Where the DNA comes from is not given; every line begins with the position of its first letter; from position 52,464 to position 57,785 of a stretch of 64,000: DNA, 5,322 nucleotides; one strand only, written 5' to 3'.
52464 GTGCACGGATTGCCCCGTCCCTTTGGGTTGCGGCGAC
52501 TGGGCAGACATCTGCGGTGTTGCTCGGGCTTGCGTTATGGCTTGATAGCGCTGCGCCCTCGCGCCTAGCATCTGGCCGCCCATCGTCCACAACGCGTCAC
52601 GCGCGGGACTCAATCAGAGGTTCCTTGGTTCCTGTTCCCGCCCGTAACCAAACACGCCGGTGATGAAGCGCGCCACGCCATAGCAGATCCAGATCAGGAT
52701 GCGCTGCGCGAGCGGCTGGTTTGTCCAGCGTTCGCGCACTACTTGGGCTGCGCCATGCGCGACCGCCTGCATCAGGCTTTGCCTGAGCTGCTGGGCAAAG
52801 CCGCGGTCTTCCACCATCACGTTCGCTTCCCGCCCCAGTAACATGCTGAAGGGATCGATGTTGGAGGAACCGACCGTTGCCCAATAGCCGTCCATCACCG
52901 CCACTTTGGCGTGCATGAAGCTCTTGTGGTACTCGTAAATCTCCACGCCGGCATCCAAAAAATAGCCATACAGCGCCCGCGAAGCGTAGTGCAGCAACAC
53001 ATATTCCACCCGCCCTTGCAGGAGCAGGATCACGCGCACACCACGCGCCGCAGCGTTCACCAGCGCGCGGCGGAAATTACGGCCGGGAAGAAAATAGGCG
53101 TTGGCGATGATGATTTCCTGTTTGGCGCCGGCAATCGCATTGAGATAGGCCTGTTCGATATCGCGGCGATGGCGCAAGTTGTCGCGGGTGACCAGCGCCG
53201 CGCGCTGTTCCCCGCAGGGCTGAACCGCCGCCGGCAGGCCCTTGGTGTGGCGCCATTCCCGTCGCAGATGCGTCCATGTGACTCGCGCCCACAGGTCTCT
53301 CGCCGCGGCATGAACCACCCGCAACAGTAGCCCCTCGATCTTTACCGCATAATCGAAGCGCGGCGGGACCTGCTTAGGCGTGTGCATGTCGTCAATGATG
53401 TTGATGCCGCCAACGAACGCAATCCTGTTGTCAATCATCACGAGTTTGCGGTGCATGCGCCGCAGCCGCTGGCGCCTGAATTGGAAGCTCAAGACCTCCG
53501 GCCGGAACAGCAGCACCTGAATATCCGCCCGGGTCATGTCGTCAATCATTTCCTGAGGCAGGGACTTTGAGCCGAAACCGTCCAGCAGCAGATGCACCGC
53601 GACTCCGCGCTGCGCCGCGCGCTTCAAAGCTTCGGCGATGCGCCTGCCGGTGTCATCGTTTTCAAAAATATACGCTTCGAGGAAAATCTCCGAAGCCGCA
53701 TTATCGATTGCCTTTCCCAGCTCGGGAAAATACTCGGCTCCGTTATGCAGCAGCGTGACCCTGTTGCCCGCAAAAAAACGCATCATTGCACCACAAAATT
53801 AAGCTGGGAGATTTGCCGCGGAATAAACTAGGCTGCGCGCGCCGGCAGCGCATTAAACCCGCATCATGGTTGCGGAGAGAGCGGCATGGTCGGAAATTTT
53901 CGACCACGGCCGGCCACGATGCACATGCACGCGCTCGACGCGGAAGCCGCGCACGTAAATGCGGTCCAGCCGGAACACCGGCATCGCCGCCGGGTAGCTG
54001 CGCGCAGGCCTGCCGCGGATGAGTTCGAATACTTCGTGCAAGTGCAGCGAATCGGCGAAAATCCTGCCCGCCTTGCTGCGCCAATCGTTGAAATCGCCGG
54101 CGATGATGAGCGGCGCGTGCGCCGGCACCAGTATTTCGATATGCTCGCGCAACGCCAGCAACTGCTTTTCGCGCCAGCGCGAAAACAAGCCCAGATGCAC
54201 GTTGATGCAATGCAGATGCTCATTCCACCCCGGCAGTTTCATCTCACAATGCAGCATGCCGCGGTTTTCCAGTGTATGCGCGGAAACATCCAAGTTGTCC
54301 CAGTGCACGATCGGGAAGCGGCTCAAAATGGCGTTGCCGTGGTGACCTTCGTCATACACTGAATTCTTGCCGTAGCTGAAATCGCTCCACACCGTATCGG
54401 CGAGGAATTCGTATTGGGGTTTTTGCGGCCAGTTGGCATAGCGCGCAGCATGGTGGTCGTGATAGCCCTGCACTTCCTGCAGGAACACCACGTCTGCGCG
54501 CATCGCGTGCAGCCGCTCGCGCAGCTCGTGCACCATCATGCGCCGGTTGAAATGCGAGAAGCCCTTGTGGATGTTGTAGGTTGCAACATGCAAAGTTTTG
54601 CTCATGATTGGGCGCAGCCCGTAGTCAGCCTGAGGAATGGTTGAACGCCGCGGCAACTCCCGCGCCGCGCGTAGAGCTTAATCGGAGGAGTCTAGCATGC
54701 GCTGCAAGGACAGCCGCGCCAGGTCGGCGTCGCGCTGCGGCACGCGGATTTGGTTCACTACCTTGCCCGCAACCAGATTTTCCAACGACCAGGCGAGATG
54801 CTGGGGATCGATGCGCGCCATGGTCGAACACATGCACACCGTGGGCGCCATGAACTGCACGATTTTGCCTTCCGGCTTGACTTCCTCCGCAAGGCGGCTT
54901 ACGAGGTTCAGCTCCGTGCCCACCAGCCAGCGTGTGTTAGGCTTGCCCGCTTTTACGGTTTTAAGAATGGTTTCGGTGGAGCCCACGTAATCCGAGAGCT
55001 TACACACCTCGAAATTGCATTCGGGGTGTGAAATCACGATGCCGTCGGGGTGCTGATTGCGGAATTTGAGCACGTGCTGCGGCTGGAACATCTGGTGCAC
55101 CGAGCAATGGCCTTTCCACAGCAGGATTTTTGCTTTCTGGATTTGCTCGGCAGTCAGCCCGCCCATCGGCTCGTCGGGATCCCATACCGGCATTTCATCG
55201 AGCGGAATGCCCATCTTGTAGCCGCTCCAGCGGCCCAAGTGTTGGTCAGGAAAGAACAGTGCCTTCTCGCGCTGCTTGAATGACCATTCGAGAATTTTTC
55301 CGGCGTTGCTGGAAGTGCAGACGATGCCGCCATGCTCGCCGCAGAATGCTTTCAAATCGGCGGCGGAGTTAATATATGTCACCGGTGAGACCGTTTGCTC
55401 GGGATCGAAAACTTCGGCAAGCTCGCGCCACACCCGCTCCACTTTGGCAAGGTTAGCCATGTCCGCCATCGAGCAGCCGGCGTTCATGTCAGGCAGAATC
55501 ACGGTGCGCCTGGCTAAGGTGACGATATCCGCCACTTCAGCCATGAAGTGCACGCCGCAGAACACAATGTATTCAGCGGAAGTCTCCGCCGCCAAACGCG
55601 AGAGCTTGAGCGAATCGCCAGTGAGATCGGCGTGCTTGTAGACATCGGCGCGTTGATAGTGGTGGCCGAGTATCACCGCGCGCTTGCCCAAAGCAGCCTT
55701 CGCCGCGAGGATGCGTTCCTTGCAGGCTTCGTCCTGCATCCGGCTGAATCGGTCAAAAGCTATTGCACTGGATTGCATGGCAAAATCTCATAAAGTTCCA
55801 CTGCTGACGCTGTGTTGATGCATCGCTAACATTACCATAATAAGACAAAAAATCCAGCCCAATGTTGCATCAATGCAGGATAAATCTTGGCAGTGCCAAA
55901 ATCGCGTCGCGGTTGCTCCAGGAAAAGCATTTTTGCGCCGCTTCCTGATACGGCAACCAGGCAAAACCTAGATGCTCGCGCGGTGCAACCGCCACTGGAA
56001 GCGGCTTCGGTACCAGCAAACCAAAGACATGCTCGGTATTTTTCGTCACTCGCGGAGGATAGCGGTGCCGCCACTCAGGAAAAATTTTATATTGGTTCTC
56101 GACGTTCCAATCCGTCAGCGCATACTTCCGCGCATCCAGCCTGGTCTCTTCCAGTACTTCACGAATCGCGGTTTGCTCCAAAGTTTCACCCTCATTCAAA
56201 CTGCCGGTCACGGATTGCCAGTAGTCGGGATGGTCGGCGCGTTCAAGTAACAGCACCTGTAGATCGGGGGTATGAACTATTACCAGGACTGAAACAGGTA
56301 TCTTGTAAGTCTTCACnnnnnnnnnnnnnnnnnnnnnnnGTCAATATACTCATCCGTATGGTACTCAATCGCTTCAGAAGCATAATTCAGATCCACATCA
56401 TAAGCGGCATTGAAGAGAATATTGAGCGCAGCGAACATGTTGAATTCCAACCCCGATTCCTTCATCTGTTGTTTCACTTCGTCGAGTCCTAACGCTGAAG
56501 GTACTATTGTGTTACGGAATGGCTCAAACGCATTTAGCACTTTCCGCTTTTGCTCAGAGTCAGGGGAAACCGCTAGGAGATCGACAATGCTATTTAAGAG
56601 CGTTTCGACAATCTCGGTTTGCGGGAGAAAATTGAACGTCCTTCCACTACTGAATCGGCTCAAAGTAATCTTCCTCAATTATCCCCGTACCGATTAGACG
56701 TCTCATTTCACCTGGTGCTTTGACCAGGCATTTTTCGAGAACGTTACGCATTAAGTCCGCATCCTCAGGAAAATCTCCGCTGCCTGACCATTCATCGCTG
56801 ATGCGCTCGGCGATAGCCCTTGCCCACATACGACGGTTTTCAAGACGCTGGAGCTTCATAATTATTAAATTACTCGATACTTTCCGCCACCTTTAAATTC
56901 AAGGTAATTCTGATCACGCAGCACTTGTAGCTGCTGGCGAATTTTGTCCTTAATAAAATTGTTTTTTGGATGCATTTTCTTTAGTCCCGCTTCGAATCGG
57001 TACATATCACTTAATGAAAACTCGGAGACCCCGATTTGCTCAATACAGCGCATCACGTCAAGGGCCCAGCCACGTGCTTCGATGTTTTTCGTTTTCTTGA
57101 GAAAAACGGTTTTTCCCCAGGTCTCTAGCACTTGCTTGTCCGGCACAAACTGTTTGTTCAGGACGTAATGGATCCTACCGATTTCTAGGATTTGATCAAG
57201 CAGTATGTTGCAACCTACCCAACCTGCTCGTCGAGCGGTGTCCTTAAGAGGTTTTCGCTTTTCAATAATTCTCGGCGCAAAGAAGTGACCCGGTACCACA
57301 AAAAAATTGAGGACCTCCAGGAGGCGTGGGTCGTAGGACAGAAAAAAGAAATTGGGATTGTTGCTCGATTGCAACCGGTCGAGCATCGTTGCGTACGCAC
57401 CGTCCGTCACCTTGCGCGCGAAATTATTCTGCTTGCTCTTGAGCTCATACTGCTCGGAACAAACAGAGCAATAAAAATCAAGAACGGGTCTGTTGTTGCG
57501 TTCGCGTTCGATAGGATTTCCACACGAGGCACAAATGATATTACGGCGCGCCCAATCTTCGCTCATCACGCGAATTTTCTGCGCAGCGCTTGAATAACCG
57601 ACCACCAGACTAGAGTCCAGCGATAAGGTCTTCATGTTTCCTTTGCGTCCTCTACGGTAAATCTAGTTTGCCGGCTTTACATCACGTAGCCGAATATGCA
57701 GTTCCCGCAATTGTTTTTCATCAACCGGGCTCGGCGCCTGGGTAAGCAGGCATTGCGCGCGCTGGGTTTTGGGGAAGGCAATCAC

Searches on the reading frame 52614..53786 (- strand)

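Call 77: search_protein_families(library=pfam, proteins=[window:52614-53786:-], max_evalue=0.00001)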
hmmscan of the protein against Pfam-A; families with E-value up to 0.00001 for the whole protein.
window:52614-53786:- (390 aa): 2 families
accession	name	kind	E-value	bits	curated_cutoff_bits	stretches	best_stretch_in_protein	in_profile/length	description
PF13091.12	PLDc_2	-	1.1e-43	148.6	27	2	215-338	2-128/132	PLD-like domain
PF00614.28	PLDc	-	2.1e-11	43.7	21.9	1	110-130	4-24/28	Phospholipase D Active site motif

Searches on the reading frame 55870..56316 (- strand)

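Call 21: search_protein_families(library=pfam, proteins=[window:55870-56316:-], max_evalue=0.001)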
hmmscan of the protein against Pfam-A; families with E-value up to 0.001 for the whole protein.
window:55870-56316:- (148 aa): 1 family
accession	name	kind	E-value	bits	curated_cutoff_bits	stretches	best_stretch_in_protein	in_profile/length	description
PF00293.34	NUDIX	-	1.7e-18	67.3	21.1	1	7-138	3-130/134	NUDIX domain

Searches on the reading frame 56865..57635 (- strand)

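Call 21: search_protein_families(library=pfam, proteins=[window:56865-57635:-], max_evalue=0.001)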
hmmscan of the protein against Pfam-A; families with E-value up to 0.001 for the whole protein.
window:56865-57635:- (256 aa): 2 families
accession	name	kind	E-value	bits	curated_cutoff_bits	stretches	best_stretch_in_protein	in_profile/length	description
PF06044.18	DpnI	-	2.8e-69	232.9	26.7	1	4-181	3-182/183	Dam-replacing family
PF17726.7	DpnI_C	-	2.8e-31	107.9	23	1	186-254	1-69/70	Dam-replacing HTH domain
